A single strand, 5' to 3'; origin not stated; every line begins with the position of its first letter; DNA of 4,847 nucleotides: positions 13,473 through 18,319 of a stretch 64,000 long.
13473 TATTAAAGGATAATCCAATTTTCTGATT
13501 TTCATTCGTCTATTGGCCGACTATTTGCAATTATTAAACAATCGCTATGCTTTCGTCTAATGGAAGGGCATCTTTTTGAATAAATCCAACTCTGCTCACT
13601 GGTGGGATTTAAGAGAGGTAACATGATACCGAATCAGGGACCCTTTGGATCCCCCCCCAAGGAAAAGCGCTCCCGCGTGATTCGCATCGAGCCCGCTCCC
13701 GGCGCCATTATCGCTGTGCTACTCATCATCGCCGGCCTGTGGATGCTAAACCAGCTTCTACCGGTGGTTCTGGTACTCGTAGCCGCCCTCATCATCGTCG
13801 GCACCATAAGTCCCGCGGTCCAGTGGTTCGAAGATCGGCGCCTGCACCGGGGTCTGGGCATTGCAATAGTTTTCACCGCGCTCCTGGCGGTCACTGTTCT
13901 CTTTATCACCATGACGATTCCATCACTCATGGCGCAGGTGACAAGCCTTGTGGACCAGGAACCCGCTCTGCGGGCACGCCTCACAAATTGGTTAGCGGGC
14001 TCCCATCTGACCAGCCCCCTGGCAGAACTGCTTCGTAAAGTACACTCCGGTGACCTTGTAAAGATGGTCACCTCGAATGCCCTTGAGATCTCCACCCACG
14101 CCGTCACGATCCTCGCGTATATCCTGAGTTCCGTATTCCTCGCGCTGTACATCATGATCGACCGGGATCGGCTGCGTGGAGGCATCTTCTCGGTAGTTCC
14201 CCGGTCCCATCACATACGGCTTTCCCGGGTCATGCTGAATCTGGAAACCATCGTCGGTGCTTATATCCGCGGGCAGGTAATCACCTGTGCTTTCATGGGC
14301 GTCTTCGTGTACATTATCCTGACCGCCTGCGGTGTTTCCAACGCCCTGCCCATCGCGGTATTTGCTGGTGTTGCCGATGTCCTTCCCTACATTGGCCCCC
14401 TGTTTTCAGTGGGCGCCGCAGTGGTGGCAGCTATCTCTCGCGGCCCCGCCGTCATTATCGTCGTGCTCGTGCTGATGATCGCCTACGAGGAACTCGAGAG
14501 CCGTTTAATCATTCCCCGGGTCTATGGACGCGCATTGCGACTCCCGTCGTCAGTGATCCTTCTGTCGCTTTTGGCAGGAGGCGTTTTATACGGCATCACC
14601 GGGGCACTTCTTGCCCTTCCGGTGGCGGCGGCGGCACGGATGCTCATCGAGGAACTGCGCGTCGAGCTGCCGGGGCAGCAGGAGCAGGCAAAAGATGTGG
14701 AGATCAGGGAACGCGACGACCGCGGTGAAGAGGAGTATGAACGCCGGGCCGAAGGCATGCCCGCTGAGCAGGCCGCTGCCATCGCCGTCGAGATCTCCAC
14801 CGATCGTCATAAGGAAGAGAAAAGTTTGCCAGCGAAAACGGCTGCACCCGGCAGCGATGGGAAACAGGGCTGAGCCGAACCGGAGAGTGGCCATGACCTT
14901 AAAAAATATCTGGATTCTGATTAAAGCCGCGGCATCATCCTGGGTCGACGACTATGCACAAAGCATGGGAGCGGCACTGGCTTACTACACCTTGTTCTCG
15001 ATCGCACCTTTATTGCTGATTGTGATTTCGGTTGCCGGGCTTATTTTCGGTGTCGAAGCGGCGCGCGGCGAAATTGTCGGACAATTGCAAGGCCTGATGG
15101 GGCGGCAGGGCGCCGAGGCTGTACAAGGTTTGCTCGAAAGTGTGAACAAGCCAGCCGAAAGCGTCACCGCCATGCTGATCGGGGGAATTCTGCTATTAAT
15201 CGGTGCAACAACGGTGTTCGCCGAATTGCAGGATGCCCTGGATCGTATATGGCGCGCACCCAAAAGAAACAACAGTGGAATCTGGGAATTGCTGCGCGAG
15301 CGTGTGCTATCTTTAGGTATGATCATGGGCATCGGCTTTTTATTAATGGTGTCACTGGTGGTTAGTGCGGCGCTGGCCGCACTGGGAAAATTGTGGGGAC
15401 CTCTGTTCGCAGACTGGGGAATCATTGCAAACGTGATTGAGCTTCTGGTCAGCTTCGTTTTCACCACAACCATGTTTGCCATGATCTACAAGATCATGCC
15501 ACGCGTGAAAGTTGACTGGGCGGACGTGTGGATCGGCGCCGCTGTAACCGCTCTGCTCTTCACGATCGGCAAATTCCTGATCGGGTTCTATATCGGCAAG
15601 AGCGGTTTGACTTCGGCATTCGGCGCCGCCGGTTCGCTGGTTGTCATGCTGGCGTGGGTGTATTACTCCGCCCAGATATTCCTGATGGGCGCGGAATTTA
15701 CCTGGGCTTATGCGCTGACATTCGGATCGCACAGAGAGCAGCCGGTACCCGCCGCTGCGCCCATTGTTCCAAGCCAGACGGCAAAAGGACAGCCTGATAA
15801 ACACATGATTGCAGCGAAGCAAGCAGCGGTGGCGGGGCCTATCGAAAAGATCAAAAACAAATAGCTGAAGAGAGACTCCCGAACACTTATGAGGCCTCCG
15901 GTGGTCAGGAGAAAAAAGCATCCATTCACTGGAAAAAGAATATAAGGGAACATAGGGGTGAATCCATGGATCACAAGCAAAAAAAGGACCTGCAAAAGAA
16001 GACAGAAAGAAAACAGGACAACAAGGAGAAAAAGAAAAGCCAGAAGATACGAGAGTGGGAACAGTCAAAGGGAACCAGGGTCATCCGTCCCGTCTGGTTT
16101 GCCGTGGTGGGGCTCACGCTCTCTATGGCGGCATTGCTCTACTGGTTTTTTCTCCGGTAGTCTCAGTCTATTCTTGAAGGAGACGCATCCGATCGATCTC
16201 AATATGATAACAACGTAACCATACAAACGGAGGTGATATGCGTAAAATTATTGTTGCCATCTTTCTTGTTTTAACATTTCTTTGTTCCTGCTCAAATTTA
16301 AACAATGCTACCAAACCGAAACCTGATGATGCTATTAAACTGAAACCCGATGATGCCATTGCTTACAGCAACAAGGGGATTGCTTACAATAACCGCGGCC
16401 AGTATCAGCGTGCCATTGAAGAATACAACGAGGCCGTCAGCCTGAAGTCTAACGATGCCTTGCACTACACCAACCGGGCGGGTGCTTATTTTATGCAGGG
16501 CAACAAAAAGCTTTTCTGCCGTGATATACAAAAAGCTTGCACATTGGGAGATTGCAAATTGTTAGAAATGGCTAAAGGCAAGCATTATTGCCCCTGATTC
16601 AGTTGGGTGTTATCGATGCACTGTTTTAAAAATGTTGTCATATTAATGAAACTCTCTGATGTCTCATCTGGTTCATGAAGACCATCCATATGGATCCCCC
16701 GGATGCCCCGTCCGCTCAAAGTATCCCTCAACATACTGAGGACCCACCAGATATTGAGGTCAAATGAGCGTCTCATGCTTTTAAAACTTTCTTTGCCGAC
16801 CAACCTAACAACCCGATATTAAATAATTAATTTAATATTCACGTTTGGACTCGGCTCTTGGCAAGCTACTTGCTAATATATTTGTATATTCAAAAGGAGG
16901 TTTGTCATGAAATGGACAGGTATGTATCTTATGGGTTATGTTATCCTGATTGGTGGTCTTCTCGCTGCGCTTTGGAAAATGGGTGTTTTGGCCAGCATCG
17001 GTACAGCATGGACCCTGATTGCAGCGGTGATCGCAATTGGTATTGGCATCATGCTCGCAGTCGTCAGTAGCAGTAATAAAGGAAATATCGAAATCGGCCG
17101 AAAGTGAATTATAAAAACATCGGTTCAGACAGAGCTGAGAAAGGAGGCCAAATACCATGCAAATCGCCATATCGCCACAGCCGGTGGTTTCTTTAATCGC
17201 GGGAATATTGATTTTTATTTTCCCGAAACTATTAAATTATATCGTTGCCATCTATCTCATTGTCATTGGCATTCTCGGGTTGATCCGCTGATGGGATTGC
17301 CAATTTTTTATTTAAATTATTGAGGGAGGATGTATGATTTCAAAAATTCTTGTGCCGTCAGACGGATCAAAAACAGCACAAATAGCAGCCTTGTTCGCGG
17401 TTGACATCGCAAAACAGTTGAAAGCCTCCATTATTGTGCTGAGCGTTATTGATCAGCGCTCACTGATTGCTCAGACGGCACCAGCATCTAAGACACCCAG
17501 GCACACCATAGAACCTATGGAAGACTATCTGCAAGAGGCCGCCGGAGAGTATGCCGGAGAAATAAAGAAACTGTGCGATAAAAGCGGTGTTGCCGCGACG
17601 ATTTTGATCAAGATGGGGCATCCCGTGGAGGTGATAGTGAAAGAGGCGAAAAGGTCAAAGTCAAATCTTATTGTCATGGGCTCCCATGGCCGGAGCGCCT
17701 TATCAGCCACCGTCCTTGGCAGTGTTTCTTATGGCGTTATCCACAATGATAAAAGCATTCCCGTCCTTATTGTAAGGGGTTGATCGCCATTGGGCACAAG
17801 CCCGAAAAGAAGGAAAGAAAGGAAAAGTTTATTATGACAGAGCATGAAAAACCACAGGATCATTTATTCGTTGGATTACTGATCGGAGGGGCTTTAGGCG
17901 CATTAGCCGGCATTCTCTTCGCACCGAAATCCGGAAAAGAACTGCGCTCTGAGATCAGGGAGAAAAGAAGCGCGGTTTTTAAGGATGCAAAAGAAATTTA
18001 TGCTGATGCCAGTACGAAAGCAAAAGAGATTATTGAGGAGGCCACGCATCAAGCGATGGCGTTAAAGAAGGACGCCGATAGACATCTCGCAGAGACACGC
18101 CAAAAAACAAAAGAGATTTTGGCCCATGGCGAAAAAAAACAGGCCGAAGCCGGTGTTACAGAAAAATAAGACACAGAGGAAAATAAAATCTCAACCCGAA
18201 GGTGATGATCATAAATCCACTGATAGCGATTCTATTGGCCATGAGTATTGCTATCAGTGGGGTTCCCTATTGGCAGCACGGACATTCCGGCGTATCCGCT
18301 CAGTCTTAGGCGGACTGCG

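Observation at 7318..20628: Four copies of a conserved dyad-UAS plus sigma-54 promoter cassette within 13 kb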

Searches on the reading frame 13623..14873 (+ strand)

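Call 11: search_protein_families(library=pfam, proteins=[window:13623-14873:+], max_evalue=0.01)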
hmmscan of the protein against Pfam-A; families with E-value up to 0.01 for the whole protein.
window:13623-14873:+ (416 aa): 2 families
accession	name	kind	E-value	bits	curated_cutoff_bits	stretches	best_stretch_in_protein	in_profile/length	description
PF01594.21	AI-2E_transport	-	1e-52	179.8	34.3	1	29-345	5-326/327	AI-2E family transporter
PF07695.17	7TMR-DISM_7TM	-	0.0085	16.5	29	1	18-100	95-178/205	7TM diverse intracellular signalling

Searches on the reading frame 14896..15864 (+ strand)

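Call 11: search_protein_families(library=pfam, proteins=[window:14896-15864:+], max_evalue=0.01)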
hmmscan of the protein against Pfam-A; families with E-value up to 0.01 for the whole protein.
window:14896-15864:+ (322 aa): 1 family
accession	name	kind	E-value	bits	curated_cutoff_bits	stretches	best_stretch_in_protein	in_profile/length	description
PF03631.20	Virul_fac_BrkB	-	1.2e-52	179.5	33.7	1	22-273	6-256/259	Virulence factor BrkB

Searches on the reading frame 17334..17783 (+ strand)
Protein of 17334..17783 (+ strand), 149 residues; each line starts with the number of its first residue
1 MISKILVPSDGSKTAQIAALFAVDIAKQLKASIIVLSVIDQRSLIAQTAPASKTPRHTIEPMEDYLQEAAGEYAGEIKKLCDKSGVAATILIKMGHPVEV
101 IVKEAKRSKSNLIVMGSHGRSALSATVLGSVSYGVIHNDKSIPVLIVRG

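Call 11: search_protein_families(library=pfam, proteins=[window:17334-17783:+], max_evalue=0.01)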
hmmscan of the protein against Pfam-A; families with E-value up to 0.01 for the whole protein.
window:17334-17783:+ (149 aa): 1 family
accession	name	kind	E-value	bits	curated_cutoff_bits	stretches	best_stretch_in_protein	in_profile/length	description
PF00582.32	Usp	-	2.3e-28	100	24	1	1-148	1-141/141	Universal stress protein family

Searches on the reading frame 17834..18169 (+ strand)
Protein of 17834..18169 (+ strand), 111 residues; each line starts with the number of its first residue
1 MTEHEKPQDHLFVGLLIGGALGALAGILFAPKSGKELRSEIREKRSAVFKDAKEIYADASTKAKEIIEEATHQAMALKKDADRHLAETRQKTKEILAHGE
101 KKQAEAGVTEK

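Call 11: search_protein_families(library=pfam, proteins=[window:17834-18169:+], max_evalue=0.01)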
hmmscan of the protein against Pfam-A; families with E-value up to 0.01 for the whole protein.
window:17834-18169:+ (111 aa): 1 family
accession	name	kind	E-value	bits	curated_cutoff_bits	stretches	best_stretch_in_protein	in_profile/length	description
PF12732.12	YtxH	-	9e-18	64.9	37.5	1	12-81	1-70/71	YtxH-like protein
